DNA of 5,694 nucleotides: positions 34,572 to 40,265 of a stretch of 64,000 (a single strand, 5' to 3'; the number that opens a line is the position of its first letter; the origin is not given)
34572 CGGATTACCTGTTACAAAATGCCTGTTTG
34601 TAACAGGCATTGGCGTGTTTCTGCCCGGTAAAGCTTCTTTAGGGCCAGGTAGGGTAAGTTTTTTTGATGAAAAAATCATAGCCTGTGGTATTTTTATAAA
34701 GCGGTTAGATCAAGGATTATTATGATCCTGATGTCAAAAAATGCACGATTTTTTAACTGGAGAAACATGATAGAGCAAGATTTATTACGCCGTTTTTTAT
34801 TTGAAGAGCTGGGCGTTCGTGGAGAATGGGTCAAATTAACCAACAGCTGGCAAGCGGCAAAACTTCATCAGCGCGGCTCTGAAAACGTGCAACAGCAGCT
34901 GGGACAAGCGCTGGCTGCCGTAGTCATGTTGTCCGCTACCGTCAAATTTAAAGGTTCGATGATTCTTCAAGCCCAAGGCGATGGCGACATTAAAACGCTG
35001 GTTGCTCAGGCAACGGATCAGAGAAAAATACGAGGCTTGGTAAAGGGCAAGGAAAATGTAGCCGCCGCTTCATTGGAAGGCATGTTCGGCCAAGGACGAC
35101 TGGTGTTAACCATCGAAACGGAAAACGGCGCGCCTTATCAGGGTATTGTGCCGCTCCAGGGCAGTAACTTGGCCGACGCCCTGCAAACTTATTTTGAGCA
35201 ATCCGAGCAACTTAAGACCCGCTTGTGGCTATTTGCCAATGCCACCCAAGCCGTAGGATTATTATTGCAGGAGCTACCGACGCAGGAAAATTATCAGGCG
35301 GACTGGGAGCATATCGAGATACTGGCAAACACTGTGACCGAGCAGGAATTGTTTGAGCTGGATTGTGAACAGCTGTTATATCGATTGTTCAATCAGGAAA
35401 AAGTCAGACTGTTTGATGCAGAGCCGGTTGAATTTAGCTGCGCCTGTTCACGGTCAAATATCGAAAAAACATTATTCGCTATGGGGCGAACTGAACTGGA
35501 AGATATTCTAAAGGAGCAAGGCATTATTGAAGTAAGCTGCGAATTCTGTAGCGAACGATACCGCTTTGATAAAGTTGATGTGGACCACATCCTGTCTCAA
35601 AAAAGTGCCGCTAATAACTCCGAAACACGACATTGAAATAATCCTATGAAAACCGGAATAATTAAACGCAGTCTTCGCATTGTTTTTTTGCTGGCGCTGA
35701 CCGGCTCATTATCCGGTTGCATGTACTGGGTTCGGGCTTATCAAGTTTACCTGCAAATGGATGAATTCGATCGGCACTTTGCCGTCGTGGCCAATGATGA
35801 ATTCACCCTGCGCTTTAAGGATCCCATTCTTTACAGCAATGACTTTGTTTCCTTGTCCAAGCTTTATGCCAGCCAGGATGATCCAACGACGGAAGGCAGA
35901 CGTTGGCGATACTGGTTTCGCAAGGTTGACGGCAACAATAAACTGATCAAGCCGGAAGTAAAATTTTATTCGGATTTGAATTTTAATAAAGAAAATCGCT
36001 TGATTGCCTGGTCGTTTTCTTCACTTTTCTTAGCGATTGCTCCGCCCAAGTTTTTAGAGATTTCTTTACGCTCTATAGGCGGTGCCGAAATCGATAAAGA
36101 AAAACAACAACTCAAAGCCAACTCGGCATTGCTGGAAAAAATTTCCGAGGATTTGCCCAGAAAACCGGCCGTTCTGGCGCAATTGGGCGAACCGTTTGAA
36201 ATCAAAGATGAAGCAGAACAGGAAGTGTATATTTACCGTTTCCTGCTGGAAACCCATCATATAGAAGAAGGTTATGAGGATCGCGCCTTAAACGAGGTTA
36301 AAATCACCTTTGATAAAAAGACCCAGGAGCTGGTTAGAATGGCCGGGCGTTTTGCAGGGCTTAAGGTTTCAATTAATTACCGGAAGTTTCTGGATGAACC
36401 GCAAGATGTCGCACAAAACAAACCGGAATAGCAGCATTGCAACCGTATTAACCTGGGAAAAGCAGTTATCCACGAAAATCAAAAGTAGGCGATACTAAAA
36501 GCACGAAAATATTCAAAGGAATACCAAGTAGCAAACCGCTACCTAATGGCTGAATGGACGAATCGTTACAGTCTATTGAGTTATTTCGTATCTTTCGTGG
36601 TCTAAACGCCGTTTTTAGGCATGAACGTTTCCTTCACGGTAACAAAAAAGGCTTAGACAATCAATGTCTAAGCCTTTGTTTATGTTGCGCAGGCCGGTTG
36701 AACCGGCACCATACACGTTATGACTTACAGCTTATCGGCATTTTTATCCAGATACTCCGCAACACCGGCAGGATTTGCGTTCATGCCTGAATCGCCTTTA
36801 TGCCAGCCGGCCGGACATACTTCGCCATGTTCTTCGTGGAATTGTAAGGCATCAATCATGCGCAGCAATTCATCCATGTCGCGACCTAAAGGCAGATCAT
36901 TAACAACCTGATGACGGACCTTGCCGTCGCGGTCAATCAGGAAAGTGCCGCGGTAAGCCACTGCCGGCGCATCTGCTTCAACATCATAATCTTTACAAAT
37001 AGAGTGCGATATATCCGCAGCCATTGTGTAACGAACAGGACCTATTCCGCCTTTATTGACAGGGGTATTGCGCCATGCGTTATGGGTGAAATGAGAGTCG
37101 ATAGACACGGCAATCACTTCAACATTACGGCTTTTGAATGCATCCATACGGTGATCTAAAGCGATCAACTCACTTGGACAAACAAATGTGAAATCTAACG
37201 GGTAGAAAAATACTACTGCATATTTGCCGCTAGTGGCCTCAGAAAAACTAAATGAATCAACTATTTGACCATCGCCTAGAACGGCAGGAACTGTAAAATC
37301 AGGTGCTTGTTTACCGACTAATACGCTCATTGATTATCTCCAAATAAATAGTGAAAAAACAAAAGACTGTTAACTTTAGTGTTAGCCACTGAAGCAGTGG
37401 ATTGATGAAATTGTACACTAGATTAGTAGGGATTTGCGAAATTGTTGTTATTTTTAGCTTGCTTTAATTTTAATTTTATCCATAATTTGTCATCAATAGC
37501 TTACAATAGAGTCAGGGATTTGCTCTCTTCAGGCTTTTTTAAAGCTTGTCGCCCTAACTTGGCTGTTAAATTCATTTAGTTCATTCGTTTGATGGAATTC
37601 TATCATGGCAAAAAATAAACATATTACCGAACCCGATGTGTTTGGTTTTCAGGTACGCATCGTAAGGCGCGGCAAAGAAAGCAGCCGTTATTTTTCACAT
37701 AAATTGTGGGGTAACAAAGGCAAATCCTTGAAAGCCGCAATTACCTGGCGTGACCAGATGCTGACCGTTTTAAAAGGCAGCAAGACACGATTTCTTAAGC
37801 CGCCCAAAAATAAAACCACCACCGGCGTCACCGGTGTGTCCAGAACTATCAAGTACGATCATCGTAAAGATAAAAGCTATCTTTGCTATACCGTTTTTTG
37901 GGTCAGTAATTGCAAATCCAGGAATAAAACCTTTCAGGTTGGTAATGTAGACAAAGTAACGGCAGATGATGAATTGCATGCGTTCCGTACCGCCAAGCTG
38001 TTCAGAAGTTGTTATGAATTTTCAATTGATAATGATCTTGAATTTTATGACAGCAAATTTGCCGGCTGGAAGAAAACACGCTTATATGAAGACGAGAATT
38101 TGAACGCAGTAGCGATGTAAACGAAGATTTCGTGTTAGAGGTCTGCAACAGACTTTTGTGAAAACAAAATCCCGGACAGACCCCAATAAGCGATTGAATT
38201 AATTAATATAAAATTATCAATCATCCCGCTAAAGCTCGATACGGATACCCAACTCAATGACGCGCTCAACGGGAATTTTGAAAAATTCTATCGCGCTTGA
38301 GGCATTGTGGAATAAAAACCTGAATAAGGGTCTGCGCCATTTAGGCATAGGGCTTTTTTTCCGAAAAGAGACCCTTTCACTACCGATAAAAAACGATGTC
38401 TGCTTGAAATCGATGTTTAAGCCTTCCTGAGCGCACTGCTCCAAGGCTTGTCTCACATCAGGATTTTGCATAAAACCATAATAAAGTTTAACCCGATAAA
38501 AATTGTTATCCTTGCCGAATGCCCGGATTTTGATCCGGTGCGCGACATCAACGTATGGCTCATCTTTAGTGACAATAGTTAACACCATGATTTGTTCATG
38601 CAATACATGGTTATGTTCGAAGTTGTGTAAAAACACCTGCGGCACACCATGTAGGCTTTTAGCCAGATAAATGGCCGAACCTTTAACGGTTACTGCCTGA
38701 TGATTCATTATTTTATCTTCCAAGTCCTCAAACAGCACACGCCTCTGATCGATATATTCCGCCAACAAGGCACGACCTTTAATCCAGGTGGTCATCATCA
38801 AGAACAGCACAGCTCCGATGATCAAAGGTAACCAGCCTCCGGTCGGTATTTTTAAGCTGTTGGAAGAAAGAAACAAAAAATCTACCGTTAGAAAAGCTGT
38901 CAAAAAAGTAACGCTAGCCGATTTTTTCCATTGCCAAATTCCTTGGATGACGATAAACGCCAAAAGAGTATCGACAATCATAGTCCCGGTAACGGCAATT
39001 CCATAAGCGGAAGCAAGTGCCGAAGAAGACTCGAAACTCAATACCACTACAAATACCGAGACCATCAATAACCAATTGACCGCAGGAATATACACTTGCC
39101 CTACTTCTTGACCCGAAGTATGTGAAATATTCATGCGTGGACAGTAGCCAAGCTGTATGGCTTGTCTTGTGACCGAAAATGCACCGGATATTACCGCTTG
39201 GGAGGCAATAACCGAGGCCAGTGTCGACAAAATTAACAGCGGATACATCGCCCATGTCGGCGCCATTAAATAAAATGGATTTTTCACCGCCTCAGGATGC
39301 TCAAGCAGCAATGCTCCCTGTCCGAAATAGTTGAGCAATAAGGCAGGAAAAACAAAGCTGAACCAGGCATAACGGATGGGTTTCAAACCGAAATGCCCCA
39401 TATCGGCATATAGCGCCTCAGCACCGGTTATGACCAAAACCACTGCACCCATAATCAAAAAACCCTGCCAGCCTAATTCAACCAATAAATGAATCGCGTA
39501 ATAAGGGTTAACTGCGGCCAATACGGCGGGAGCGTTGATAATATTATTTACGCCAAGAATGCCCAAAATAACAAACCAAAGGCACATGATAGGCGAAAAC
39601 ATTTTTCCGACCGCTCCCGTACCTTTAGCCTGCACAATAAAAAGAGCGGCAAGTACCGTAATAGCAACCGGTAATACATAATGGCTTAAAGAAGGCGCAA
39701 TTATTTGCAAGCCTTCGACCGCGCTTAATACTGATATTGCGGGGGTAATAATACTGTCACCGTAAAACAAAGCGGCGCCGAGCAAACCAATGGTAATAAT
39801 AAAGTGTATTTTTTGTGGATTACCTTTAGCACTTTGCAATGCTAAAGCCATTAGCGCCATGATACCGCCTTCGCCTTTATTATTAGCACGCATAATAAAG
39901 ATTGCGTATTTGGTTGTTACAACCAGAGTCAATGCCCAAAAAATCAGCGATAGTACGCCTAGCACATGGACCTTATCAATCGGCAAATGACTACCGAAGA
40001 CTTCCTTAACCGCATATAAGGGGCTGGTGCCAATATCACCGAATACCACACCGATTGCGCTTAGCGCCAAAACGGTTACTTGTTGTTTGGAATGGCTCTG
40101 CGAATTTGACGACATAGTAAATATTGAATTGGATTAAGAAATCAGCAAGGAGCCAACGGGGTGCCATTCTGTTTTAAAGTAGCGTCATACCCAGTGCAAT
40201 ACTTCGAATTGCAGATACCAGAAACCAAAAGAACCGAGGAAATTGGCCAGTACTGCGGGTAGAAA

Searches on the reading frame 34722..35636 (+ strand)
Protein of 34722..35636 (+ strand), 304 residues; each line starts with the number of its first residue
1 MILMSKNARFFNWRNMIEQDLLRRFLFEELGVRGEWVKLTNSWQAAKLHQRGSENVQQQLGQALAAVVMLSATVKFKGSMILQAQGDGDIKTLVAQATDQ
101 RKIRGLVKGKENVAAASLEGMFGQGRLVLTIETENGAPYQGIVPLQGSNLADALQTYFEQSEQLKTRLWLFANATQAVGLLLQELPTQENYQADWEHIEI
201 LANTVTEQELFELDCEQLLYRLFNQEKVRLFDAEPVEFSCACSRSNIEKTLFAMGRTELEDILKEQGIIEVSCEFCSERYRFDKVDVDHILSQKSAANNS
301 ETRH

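Call 123: search_protein_families(library=pfam, max_evalue=0.00001, proteins=[window:34722-35636:+])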
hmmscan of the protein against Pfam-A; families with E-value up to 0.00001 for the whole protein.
window:34722-35636:+ (304 aa): 1 family
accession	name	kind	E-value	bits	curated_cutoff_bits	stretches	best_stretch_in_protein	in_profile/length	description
PF01430.24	HSP33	-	2.1e-78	264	21.4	1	20-283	1-273/273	Hsp33 protein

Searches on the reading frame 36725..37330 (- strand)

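Call 7: search_protein_families(library=pfam, proteins=[window:36725-37330:-])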
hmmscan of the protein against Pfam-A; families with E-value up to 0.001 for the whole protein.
window:36725-37330:- (201 aa): 3 families
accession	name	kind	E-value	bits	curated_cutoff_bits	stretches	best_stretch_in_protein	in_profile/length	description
PF00578.27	AhpC-TSA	-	6.3e-35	120.3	26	1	5-140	1-123/124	AhpC/TSA family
PF08534.16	Redoxin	-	2.2e-18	66.9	26.6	1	5-147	2-137/148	Redoxin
PF10417.14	1-cysPrx_C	-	5.9e-11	42.6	21.1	1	161-196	1-41/41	C-terminal domain of 1-Cys peroxiredoxin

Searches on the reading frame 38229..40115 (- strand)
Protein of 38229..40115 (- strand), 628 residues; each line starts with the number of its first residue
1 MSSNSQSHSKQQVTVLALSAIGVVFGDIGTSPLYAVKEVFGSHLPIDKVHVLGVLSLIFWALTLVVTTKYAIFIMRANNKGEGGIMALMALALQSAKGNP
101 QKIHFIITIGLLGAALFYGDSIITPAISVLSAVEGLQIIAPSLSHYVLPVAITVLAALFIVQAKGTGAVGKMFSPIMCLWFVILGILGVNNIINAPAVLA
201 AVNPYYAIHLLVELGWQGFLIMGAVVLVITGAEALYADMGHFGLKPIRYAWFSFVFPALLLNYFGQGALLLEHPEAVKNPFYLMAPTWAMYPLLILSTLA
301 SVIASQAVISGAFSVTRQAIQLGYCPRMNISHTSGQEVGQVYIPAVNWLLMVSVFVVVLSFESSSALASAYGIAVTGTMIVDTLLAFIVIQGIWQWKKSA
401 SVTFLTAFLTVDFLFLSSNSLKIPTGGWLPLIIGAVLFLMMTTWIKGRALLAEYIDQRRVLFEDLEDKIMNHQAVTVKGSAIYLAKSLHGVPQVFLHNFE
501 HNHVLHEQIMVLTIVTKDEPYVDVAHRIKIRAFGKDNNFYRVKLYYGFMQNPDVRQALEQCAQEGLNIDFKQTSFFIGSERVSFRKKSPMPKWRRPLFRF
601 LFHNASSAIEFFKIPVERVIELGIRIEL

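Call 7: search_protein_families(library=pfam, proteins=[window:38229-40115:-])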
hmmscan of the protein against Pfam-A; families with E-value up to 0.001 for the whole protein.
window:38229-40115:- (628 aa): 2 families
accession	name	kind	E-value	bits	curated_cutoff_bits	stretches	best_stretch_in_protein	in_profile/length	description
PF02705.21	K_trans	-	2e-187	623.6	24.8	1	16-465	1-451/454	K+ potassium transporter integral membrane domain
PF22776.1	K_trans_C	-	1e-45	155.7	24.8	1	479-628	2-151/151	K+ potassium transporter C-terminal domain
